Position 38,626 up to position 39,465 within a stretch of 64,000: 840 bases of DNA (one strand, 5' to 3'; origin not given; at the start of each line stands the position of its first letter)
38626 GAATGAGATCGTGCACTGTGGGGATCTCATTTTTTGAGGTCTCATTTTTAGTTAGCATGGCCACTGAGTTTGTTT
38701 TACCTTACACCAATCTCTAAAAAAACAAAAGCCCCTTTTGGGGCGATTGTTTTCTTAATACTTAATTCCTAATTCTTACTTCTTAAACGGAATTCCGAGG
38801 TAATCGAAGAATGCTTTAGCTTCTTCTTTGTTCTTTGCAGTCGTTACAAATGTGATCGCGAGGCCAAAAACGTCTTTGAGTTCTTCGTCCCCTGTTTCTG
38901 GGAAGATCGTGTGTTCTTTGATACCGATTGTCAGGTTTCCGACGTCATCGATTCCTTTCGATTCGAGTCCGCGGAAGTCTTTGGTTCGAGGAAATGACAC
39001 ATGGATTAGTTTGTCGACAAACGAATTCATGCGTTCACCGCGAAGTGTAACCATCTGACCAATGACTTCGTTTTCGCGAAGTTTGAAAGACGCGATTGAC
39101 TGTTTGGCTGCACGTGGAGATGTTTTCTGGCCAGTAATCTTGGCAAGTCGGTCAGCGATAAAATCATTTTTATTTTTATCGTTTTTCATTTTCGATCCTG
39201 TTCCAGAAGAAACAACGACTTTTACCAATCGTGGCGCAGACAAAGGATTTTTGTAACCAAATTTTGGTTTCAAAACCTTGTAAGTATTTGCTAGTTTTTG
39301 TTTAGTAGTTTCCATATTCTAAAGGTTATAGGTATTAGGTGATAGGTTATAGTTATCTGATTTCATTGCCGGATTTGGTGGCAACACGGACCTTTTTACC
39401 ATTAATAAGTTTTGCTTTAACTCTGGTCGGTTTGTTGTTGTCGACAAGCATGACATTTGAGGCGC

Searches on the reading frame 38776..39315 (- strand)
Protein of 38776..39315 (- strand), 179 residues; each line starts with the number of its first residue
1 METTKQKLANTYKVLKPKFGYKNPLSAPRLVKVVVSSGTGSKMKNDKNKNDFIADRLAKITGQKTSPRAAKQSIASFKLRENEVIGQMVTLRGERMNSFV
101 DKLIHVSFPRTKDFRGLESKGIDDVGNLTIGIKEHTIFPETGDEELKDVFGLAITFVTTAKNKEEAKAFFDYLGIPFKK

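Call 7: search_protein_families(library=pfam, proteins=[window:38776-39315:-], max_evalue=1)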
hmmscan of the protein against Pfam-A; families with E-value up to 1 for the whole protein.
window:38776-39315:- (179 aa): 2 families
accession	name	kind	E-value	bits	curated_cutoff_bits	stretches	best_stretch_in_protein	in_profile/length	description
PF00673.26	Ribosomal_L5_C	-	2.3e-28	98.6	27.8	1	85-177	2-94/94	ribosomal L5P family C-terminus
PF00281.24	Ribosomal_L5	-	7.6e-13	49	34.9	1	23-80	1-57/57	Ribosomal protein L5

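Call 21: find_related_loci(query=window:38776-39315:-, collection=genome_contigs, flank=4000)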
Query window:38776-39315:- (179 aa) in genome_contigs; peptide patterns used: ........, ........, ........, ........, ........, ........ (x = any residue, [..] = any of these).
600 stretches matched a pattern (row limit reached: there are more); 546 encode a relative of the query (tblastn E <= 1e-3); the best 80 are kept; 80 distinct loci.
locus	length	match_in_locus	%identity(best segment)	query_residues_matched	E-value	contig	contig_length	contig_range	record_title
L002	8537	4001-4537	90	1-179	1e-106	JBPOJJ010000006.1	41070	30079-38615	MAG: Patescibacteria group bacterium isolate MAG_20151 c_000000614931, whole genome shotgun sequence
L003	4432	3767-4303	78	1-179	3e-94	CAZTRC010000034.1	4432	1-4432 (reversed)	MAG TPA_asm: uncultured Candidatus Saccharibacteria bacterium isolate SRP286056_co1_61 genome assembly, contig: NODE_298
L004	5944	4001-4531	69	1-177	7e-83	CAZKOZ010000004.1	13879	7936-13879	MAG TPA_asm: uncultured Candidatus Saccharibacteria bacterium isolate SRP344714_co1_390 genome assembly, contig: NODE_80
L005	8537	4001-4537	68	1-179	2e-81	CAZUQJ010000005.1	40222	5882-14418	MAG TPA_asm: uncultured Candidatus Saccharibacteria bacterium isolate SRP286056_co1_92 genome assembly, contig: NODE_100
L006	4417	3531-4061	67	1-177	4e-81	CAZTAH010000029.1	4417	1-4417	MAG TPA_asm: uncultured Candidatus Saccharibacteria bacterium isolate binchicken_co157_198 genome assembly, contig: NODE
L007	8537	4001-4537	66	1-179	7e-80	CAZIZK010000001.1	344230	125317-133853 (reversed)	MAG TPA_asm: uncultured Candidatus Saccharibacteria bacterium isolate SRP296810_co1_15 genome assembly, contig: NODE_17_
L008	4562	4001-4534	66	1-179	4e-79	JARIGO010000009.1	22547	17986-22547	MAG: Candidatus Nomurabacteria bacterium isolate CullarsAll.DT.14 k141_314867, whole genome shotgun sequence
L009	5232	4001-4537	67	1-179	4e-78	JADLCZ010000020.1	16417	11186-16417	MAG: Candidatus Nomurabacteria bacterium isolate SJ250 c_000000362546, whole genome shotgun sequence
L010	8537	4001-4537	67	1-179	2e-78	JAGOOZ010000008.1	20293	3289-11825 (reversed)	MAG: Candidatus Paceibacterota bacterium isolate Gw_Bodden_bin_209 Gw_Bodden_3175_length_20293_cov_7.715065, whole genom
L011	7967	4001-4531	67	3-179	2e-77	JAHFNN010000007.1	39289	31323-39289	MAG: Candidatus Nomurabacteria bacterium isolate nzgw481 NODE_1310_length_39290_cov_2.948914, whole genome shotgun seque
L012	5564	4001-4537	66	1-179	2e-77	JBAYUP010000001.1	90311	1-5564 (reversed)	MAG: Candidatus Paceibacterota bacterium isolate SO_2016_LW3_38 scaffold00373_LW162_2016, whole genome shotgun sequence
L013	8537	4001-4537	68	1-179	1e-77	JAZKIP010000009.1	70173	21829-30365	MAG: Patescibacteria group bacterium isolate ADI_DC_SW_02_SPN_11032020-bin045 DCSW02SPN_B045_0_000000000009, whole genom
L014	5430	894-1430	65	1-179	4e-77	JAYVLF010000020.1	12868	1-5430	MAG: Candidatus Paceibacterota bacterium isolate GL54_UP_metabat_24 GL54_UP_metabat_24_19, whole genome shotgun sequence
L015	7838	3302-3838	68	1-179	5e-77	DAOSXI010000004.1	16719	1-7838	MAG TPA_asm: Candidatus Paceibacterota bacterium isolate AMR_MDS_2115 NODE_2167_length_16719_cov_9.174988, whole genome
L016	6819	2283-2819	65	1-179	2e-76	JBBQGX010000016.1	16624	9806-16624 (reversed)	MAG: Candidatus Paceibacteria bacterium isolate Co_metawrap_936 Cmw_936_k141_3243484_length_16624_cov_13.9968, whole gen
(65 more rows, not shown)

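Call 33: search_protein_families(library=pfam, alignment_id=A1, max_evalue=0.001)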
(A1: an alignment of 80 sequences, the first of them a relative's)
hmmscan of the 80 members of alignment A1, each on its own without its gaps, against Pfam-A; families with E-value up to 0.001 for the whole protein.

A. member 1, L002:4764-5078:- (105 aa): 0 families

B. families by the number of members that match (of 80 scanned): 38 families (the first 25 are shown)
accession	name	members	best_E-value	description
PF07963.17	N_methyl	4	4.1e-08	Prokaryotic N-terminal methylation motif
PF01509.24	TruB_N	2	1.6e-22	TruB family pseudouridylate synthase (N terminal domain)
PF02517.21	Rce1-like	2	7.3e-09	Type II CAAX prenyl endopeptidase Rce1-like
PF16198.10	TruB_C_2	2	2.7e-07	tRNA pseudouridylate synthase B C-terminal domain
PF00625.27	Guanylate_kin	1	5.5e-37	Guanylate kinase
PF00480.26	ROK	1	1.2e-33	ROK family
PF13749.12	HATPase_c_4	1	8.9e-23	Putative ATP-dependent DNA helicase recG C-terminal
PF20803.2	PaaX_M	1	2.3e-20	PaaX protein central Cas2-like domain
PF18922.5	DUF5672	1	1.1e-19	Protein of unknown function (DUF5672)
PF04326.19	SLFN_AlbA_2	1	7.1e-18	Schlafen, AlbA_2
PF13189.12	Cytidylate_kin2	1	7.5e-16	Cytidylate kinase-like family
PF13207.12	AAA_17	1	2.3e-15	AAA domain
PF01381.28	HTH_3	1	5.7e-15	Helix-turn-helix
PF13238.12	AAA_18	1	1.7e-14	AAA domain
PF01972.22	SDH_protease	1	1.2e-13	ClpP-like SDH-type serine proteinase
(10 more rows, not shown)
